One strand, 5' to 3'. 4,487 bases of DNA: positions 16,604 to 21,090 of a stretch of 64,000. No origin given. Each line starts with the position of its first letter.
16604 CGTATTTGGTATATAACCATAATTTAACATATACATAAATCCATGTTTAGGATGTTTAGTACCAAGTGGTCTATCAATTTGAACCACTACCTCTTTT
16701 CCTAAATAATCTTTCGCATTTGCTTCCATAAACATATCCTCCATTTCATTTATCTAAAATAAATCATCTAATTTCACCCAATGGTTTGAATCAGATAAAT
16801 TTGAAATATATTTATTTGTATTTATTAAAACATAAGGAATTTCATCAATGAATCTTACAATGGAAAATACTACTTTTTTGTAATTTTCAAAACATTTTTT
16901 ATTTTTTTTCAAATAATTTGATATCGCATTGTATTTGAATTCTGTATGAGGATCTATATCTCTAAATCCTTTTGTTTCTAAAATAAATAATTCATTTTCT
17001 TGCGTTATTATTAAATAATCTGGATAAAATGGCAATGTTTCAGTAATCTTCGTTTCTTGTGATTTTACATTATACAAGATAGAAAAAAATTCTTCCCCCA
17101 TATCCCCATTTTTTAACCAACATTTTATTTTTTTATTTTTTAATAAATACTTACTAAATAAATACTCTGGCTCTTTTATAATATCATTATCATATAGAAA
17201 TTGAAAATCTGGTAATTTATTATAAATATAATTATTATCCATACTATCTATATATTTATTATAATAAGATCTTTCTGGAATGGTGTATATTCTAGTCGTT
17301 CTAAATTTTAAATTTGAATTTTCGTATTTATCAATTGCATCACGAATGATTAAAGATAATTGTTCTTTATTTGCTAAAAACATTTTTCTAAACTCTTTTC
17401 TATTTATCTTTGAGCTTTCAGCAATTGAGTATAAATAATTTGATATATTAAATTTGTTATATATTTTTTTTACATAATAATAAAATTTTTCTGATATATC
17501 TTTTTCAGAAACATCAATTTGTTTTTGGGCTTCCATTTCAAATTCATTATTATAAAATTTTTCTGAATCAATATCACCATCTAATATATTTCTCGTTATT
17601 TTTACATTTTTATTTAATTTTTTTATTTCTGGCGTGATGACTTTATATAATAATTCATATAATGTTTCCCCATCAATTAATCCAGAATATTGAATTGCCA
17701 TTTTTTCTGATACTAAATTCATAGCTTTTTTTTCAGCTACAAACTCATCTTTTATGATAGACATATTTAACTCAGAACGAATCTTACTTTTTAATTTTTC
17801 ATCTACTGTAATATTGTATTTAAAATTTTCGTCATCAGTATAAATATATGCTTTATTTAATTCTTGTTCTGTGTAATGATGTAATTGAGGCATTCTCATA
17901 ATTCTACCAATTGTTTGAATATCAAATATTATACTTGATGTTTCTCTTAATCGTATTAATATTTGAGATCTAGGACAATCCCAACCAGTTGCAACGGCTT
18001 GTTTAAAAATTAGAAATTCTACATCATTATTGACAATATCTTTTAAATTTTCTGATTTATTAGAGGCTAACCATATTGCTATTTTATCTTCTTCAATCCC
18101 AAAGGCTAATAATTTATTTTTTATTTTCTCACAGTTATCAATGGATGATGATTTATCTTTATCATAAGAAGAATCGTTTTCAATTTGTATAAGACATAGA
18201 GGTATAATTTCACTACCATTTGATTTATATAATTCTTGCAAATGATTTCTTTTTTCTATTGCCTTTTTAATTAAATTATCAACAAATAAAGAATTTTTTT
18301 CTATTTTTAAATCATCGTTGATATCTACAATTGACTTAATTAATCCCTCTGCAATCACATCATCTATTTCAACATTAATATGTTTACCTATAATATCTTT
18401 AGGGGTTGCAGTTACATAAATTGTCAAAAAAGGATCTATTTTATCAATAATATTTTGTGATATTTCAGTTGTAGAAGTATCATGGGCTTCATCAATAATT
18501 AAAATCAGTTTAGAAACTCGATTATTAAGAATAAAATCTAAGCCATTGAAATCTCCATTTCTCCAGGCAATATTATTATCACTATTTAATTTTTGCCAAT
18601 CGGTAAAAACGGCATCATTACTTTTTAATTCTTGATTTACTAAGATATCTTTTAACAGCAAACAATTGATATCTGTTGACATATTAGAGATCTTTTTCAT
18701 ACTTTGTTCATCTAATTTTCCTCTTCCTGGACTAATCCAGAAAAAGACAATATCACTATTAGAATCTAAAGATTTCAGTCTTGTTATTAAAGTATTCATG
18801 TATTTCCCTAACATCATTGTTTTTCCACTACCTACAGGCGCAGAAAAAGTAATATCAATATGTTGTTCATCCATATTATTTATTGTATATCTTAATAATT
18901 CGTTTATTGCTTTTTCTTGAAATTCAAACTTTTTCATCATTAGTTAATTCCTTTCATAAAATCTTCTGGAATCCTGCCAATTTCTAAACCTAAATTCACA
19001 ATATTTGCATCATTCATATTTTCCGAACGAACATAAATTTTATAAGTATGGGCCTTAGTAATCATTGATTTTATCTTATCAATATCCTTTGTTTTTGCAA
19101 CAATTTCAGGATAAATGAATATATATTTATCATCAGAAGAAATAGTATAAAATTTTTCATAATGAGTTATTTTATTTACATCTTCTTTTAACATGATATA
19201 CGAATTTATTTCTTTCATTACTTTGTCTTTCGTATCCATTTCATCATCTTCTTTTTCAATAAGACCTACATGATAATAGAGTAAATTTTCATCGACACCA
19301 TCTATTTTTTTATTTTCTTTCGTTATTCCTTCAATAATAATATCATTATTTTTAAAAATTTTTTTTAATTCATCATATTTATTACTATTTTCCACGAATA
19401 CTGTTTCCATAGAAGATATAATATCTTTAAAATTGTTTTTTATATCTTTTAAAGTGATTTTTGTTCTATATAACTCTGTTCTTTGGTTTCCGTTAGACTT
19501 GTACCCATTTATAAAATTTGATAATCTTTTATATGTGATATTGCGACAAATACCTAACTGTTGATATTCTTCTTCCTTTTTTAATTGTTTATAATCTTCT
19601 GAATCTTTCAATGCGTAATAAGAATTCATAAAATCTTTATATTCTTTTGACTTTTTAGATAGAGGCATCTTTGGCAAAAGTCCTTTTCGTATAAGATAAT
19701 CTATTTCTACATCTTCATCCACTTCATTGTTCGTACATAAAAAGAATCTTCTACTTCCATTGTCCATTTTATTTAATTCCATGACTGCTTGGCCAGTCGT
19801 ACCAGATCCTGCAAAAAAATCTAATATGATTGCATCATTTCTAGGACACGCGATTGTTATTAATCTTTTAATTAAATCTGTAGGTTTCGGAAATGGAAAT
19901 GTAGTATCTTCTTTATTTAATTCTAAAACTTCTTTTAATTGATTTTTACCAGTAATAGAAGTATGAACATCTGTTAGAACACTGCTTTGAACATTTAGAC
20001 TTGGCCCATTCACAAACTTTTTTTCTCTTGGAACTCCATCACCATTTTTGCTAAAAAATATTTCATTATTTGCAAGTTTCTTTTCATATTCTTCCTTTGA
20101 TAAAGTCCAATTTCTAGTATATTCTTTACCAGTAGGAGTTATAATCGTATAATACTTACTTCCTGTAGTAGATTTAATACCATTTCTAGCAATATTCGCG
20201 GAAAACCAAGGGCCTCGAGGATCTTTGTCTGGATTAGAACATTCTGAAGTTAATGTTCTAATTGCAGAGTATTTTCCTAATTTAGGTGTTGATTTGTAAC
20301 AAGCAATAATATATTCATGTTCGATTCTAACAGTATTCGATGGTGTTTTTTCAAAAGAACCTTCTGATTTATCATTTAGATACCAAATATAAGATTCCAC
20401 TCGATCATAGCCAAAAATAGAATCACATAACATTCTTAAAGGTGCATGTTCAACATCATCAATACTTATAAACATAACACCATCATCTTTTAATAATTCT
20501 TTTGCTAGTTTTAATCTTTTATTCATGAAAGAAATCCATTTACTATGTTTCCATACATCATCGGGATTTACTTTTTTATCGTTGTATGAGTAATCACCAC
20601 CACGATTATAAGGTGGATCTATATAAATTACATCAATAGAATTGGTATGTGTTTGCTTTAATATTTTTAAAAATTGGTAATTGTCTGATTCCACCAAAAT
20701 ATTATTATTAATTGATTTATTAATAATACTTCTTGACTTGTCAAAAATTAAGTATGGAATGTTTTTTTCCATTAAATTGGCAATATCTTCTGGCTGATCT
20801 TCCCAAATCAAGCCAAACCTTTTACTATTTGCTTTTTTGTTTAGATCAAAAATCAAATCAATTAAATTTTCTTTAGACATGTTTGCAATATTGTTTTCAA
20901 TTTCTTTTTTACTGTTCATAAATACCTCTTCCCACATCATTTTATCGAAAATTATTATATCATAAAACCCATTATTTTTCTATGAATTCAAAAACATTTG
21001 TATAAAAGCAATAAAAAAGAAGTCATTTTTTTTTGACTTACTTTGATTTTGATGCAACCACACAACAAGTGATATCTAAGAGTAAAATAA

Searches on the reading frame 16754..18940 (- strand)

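Call 23: search_protein_families(library=pfam, proteins=[window:16754-18940:-], max_evalue=0.001)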
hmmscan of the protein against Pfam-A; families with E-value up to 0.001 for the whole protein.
window:16754-18940:- (728 aa): 3 families
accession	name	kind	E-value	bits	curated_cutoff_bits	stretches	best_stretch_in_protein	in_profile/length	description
PF04851.21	ResIII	-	6.5e-15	55.9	22.5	1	5-181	5-163/164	Type III restriction enzyme, res subunit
PF18766.7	SWI2_SNF2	-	5.8e-08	33.1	26.7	1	36-182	27-157/221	SWI2/SNF2 ATPase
PF00270.35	DEAD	-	1.7e-07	31.6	26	1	7-181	3-161/167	DEAD/DEAH box helicase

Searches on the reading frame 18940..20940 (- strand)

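Call 23: search_protein_families(library=pfam, proteins=[window:18940-20940:-], max_evalue=0.001)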
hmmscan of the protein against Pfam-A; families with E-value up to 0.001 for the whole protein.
window:18940-20940:- (666 aa): 2 families
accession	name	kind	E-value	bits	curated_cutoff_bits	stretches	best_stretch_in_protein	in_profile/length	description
PF01555.25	N6_N4_Mtase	-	5e-36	125.2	26.7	1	102-391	1-204/221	DNA methylase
PF03602.21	Cons_hypoth95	-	8.4e-05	22.8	24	0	87-137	98-149/182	Conserved hypothetical protein 95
